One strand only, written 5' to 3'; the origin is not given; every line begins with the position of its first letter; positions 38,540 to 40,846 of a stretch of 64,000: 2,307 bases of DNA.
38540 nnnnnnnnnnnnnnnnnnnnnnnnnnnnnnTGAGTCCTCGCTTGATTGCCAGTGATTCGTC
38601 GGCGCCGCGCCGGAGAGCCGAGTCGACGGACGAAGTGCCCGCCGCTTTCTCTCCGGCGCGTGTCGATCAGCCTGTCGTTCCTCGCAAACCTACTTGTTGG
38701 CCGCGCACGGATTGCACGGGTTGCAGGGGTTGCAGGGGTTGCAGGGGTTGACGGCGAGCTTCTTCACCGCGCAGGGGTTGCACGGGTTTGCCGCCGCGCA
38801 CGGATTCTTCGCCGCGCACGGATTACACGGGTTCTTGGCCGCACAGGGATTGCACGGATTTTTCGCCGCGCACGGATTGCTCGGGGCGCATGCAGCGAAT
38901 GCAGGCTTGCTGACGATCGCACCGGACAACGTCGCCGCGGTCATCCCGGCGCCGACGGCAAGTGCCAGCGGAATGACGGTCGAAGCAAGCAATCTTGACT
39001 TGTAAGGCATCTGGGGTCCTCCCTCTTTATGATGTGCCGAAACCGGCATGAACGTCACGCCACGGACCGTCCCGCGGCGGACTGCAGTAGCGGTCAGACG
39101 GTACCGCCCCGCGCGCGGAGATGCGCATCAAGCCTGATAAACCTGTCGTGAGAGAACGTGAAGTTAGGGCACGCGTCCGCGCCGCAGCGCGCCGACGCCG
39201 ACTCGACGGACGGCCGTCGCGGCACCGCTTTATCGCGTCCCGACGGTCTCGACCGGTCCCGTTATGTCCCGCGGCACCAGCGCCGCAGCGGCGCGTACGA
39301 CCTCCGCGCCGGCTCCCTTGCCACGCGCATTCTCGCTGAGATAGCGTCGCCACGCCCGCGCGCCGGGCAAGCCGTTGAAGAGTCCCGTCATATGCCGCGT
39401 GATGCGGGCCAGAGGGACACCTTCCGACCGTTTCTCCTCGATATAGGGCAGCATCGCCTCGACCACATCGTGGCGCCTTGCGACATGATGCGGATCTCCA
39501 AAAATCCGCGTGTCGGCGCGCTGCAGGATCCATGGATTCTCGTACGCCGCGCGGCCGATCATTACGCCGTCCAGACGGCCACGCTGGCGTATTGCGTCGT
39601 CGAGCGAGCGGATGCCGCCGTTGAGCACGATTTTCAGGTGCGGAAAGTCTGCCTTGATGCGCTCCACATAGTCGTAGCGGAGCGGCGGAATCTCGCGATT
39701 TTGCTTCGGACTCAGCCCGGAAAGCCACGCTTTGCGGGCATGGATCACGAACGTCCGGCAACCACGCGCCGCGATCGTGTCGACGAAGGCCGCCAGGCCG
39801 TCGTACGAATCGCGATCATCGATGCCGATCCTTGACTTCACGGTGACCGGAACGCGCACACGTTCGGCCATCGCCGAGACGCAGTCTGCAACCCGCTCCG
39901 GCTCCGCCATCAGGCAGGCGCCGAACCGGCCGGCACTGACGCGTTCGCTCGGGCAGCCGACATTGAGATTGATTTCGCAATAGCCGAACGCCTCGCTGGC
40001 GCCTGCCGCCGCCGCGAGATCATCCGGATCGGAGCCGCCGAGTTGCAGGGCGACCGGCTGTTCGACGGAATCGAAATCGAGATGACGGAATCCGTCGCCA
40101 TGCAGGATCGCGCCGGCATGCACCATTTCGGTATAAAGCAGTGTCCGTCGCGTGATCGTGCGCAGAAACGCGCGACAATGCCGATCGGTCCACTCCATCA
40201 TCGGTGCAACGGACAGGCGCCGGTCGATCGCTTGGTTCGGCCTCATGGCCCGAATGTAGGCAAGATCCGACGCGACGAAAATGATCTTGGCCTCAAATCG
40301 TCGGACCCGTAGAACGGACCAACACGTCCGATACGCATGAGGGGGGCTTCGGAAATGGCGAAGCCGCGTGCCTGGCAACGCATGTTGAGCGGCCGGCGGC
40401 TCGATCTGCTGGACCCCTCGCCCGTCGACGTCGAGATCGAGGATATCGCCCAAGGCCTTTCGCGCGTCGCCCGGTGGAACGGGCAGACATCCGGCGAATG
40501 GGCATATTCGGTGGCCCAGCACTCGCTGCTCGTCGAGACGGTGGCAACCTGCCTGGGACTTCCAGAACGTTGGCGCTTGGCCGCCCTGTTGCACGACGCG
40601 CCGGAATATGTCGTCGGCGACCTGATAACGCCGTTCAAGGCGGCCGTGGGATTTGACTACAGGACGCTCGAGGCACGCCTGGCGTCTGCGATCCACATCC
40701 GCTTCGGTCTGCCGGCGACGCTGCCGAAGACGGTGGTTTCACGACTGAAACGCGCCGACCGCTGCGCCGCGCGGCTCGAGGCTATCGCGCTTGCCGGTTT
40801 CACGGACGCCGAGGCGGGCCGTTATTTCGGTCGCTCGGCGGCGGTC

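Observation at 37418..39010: Two paralogous secreted proteins built from CNPC/NPC cysteine repeats, one fused to a cytochrome P460-like haem domain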

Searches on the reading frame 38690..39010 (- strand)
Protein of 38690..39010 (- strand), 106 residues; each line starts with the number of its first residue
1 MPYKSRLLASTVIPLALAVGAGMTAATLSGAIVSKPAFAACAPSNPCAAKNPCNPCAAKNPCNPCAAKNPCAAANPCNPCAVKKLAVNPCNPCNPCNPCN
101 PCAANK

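Call 3: search_protein_families(library=pfam, proteins=[window:38690-39010:-], max_evalue=0.1)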
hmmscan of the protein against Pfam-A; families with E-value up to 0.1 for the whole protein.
window:38690-39010:- (106 aa): 1 family
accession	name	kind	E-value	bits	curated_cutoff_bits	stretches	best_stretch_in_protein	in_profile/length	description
PF06522.17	B12D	-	0.02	14.7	21.5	1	11-30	5-24/54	NADH-ubiquinone reductase complex 1 MLRQ subunit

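Call 4: search_protein_families(library=ncbifam, proteins=[window:38690-39010:-], max_evalue=0.1)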
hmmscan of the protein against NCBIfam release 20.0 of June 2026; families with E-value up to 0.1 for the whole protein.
window:38690-39010:- (106 aa): 0 families

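Call 39: find_homologous_proteins(query=window:38690-39010:-)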
Query window:38690-39010:- (106 aa): 571 proteins with E <= 0.001 among 2374 candidates; the best 120 are listed.
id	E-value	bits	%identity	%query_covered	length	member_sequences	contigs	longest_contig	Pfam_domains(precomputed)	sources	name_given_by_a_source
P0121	1.4e-39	153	83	91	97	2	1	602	-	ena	-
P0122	8.4e-38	147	82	91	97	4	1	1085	-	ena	-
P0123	2.5e-37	145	78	91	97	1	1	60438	-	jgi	-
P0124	5.5e-30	122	72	98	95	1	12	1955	-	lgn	-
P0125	3.3e-24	103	68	85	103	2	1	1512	-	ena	-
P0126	4.0e-23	100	69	90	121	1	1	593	-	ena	-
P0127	5.9e-20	89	54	100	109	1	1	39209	-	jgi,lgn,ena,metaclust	metaclust:\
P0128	1.5e-19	88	58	97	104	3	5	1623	-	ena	-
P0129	3.4e-17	80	-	-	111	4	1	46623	-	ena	-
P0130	5.8e-17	80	57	88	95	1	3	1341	-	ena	-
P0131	1.4e-16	78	54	92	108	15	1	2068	-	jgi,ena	jgi:hypothetical protein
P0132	2.4e-16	78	42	96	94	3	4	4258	-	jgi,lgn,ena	jgi:hypothetical protein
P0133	8.1e-16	76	82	29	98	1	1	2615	-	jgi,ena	-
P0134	9.2e-16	76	54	99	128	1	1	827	-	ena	-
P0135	9.9e-16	76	53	93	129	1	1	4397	-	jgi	jgi:hypothetical protein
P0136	7.6e-15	73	36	45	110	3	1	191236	-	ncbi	-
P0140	2.8e-14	71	55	88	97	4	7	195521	-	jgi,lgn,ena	-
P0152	2.2e-13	68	58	86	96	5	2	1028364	-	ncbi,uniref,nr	ncbi:hypothetical protein FKG95_17325 [Denitrobaculum tricleocarpae]|uniref:Uncharacterized protein 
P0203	9.7e-11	60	51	94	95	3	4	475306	-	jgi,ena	-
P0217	2.6e-10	58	57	85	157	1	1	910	PF21342.3,PF03150.20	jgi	jgi:cytochrome c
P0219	3.1e-10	58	50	87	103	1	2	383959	-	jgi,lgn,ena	-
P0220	3.2e-10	58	53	73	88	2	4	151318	-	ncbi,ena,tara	tara:strand:- start:189 stop:455 length:267 start_codon:yes stop_codon:yes gene_type:complete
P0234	7.7e-10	57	76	56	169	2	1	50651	PF21342.3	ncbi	-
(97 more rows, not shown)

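Call 51: find_encoding_contigs(protein=P0152, flank=5000, max_places=2)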
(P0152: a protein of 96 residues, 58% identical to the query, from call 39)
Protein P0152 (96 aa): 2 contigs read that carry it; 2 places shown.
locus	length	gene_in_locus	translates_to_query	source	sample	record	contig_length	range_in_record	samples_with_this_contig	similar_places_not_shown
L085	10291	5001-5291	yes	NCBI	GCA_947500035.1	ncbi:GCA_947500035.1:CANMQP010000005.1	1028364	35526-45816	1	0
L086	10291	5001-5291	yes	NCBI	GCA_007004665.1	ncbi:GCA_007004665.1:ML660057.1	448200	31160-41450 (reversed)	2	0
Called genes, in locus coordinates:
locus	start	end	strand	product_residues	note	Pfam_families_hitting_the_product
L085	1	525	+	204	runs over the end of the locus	-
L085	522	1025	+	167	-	PF16694:Cytochrome_P460 (weak)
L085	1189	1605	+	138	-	PF00034:Cytochrom_C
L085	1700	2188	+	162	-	PF00565:SNase (weak)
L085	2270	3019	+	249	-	PF22308:DUF6969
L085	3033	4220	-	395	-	PF04143:Sulf_transp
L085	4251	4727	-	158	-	PF03625:DUF302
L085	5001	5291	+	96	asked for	-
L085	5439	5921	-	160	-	PF20791:Acyl-ACP_TE_C (faint), PF13279:4HBT_2, PF03061:4HBT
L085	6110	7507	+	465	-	PF13660:DUF4147, PF05161:MOFRL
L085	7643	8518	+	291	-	PF01135:PCMT, PF00398:RrnaAD (weak), PF13649:Methyltransf_25, PF13847:Methyltransf_31 (weak), PF08241:Methyltransf_11 (weak), PF08242:Methyltransf_12 (weak)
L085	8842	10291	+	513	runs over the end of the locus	PF01928:CYTH, PF05235:CHAD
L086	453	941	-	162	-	-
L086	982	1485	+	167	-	PF16694:Cytochrome_P460 (weak)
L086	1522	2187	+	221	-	PF00565:SNase (weak)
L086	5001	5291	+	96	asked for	-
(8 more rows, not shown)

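Call 52: find_encoding_contigs(protein=P0234, flank=6000, max_places=2)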
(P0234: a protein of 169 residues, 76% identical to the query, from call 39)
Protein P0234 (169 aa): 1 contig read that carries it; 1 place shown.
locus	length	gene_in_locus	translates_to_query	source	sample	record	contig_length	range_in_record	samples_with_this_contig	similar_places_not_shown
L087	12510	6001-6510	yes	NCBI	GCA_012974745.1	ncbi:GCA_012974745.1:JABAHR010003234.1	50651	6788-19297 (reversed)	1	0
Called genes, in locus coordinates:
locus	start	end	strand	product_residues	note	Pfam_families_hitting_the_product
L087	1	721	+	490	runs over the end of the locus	PF10125:NADHdeh_related (weak), PF00361:Proton_antipo_M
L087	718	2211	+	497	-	PF00662:Proton_antipo_N, PF00361:Proton_antipo_M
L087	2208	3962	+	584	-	-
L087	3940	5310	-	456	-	-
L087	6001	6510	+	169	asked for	PF21342:SoxA-TsdA_cyt-c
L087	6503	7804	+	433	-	PF22113:Mtrc-MtrF_II-IV_dom (faint)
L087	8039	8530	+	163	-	-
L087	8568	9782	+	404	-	PF04143:Sulf_transp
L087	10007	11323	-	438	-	PF00890:FAD_binding_2 (weak), PF01266:DAO, PF13450:NAD_binding_8 (faint)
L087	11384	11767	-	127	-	PF01042:Ribonuc_L-PSP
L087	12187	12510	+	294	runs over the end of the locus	PF00892:EamA, PF03151:TPT (faint), PF00892:EamA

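Call 60: search_protein_families(library=ncbifam, proteins=[P0234, P0217], max_evalue=0.01)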
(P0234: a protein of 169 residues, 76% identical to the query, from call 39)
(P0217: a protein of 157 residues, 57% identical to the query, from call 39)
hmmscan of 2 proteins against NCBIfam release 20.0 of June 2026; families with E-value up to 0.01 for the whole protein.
P0234 (169 aa): 1 family
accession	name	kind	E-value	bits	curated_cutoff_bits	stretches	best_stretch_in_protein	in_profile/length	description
TIGR04484.1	thiosulf_SoxA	equivalog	4.6e-08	32.6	110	1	8-94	8-88/212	sulfur oxidation c-type cytochrome SoxA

P0217 (157 aa): 3 families
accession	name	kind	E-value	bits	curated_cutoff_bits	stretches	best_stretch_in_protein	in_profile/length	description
TIGR04484.1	thiosulf_SoxA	equivalog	3.7e-07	29.7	110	1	10-99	5-88/212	sulfur oxidation c-type cytochrome SoxA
TIGR04039.1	MXAN_0977_Heme2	hypoth_equivalog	1.8e-05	24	362.85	1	11-48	12-50/336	MbnH family di-heme enzyme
TIGR03981.2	SAM_quin_mod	hypoth_equivalog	0.0025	16.7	340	1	9-44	46-82/411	His-Xaa-Ser system-associated MauG-like protein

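Call 79: find_encoding_contigs(protein=P0220, flank=5000, max_places=3)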
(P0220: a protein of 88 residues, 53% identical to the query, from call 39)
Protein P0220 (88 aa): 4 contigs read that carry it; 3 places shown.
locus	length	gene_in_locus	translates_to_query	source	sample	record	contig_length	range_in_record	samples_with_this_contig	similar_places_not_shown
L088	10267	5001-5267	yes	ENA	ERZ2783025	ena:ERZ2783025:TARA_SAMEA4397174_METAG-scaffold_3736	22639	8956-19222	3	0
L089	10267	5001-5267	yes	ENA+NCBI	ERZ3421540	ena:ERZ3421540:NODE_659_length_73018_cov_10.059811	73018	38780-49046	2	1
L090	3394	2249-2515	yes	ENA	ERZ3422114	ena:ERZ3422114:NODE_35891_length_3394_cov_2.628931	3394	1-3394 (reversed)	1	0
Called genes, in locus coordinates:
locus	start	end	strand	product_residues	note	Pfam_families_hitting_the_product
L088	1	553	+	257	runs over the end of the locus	PF09335:VTT_dom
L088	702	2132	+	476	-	PF01266:DAO (faint), PF07992:Pyr_redox_2, PF13738:Pyr_redox_3 (faint), PF00070:Pyr_redox, PF02852:Pyr_redox_dim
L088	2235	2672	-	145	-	PF16347:SGSH_C (weak), PF12411:Choline_sulf_C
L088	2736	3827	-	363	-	-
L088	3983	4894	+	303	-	PF00126:HTH_1, PF03466:LysR_substrate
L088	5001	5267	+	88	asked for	-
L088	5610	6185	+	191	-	-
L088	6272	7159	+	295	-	PF00512:HisKA (weak), PF02518:HATPase_c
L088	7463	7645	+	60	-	-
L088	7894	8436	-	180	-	-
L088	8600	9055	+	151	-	PF20340:DUF6635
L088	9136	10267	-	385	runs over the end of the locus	PF02277:DBI_PRT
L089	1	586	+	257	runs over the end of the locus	PF09335:VTT_dom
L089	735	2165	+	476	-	PF07992:Pyr_redox_2, PF13738:Pyr_redox_3 (faint), PF00070:Pyr_redox, PF02852:Pyr_redox_dim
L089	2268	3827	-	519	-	PF00884:Sulfatase, PF01663:Phosphodiest, PF16347:SGSH_C, PF12411:Choline_sulf_C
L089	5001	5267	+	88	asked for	-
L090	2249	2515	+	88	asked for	-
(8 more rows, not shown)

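Call 80: find_encoding_contigs(protein=P0136, flank=5000, max_places=2)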
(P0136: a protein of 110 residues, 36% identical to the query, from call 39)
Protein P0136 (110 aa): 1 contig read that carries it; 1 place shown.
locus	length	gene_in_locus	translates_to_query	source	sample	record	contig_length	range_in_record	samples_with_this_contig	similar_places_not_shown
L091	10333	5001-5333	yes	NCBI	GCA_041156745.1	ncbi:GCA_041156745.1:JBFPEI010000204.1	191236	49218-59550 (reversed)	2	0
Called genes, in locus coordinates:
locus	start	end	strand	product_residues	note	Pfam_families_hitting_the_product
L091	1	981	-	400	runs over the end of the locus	PF00155:Aminotran_1_2, PF01041:DegT_DnrJ_EryC1 (faint)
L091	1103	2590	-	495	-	PF00072:Response_reg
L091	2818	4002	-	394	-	PF04143:Sulf_transp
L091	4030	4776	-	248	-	PF22308:DUF6969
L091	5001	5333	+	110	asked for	-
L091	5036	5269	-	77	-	-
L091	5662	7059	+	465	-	-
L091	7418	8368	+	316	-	PF01507:PAPS_reduct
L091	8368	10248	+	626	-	PF00009:GTP_EFTU, PF01926:MMR_HSR1 (faint), PF13671:AAA_33 (faint), PF03144:GTP_EFTU_D2 (weak), PF22594:GTP-eEF1A_C, PF01583:APS_kinase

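Call 81: find_encoding_contigs(protein=P0203, flank=5000, max_places=2)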
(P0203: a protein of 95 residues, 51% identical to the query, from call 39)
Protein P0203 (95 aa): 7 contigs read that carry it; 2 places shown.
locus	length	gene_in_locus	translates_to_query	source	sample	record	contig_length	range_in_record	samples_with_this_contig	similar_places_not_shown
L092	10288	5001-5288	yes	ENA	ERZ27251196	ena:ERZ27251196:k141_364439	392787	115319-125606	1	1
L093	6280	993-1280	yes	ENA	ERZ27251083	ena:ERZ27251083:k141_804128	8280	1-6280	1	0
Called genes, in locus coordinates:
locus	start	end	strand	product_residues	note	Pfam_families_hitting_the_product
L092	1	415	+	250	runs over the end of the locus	PF02683:DsbD_TM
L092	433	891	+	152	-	PF00034:Cytochrom_C, PF13442:Cytochrome_CBB3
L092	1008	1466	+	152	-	PF03625:DUF302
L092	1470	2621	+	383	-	PF04143:Sulf_transp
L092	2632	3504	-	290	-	PF03781:FGE-sulfatase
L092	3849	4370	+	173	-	-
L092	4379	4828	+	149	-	PF16694:Cytochrome_P460 (weak)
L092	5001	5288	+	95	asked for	-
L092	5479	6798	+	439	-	PF00211:Guanylate_cyc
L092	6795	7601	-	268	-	PF08282:Hydrolase_3 (faint)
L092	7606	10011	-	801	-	PF01588:tRNA_bind, PF03483:B3_4, PF03484:B5, PF17759:tRNA_synthFbeta, PF03147:FDX-ACB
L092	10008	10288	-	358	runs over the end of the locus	PF02912:Phe_tRNA-synt_N, PF01409:tRNA-synt_2d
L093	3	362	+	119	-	?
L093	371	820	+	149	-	PF16694:Cytochrome_P460 (weak)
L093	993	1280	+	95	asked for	-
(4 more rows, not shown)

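Call 85: find_encoding_contigs(protein=P0219, flank=5000, max_places=2)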
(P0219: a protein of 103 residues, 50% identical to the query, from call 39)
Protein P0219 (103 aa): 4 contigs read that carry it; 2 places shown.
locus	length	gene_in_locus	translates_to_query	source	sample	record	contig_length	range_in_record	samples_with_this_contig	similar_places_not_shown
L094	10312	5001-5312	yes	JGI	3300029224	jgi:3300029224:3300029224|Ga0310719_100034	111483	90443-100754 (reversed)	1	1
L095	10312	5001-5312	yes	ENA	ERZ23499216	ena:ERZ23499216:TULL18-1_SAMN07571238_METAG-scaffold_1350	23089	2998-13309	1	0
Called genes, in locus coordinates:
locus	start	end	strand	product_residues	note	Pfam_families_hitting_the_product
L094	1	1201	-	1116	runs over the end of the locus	PF05227:CHASE3, PF00989:PAS, PF08447:PAS_3, PF13426:PAS_9, PF00989:PAS, PF08447:PAS_3, PF13426:PAS_9, PF00512:HisKA, +5 more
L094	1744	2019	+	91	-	PF00216:Bac_DNA_binding, PF18291:HU-HIG (weak)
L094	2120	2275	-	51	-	PF06568:YjiS-like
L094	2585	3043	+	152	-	PF03625:DUF302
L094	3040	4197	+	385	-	PF04143:Sulf_transp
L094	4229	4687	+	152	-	-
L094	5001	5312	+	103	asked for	-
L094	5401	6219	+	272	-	-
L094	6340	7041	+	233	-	PF22308:DUF6969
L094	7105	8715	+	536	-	-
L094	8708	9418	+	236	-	PF01144:CoA_trans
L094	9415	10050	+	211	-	PF01144:CoA_trans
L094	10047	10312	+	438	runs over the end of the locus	PF00202:Aminotran_3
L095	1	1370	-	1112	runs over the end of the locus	PF05227:CHASE3, PF00989:PAS, PF08447:PAS_3, PF13426:PAS_9, PF00989:PAS, PF08447:PAS_3, PF13426:PAS_9, PF00512:HisKA, +5 more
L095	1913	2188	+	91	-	PF00216:Bac_DNA_binding, PF18291:HU-HIG (weak)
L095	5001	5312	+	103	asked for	-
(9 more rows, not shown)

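Call 86: find_encoding_contigs(protein=P0140, flank=5000, max_places=2)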
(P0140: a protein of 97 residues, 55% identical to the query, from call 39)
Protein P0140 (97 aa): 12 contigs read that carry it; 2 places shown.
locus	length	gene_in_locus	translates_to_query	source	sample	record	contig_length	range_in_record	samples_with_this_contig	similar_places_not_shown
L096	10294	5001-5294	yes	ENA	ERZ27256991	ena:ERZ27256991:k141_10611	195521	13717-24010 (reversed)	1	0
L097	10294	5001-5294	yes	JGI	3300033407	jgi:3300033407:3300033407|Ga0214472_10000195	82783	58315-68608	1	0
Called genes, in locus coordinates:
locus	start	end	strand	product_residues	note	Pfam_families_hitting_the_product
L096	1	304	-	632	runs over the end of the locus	PF01471:PG_binding_1, PF03793:PASTA (weak)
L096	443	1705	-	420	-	PF00999:Na_H_Exchanger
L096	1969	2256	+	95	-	-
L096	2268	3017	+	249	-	PF22308:DUF6969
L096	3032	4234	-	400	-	PF04143:Sulf_transp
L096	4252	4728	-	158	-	PF03625:DUF302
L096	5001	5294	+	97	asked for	-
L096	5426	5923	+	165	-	-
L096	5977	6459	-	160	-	PF20791:Acyl-ACP_TE_C (faint), PF13279:4HBT_2, PF03061:4HBT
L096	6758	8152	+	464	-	PF13660:DUF4147, PF05161:MOFRL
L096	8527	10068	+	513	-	PF01928:CYTH, PF05235:CHAD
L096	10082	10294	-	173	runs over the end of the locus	PF00300:His_Phos_1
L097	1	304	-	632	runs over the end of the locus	PF01471:PG_binding_1, PF03793:PASTA (weak)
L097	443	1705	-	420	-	PF00999:Na_H_Exchanger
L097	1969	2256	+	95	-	-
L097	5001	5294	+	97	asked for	-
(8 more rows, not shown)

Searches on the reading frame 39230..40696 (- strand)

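Call 3: search_protein_families(library=pfam, proteins=[window:39230-40696:-], max_evalue=0.1)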
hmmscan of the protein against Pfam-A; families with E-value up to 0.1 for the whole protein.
window:39230-40696:- (488 aa): 2 families
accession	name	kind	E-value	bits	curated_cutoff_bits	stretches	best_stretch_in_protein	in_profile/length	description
PF01207.24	Dus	-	1.9e-85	287.1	20.4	1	163-467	2-303/311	Dihydrouridine synthase (Dus)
PF00977.27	His_biosynth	-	0.024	14.5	23.6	0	341-396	62-117/228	Histidine biosynthesis protein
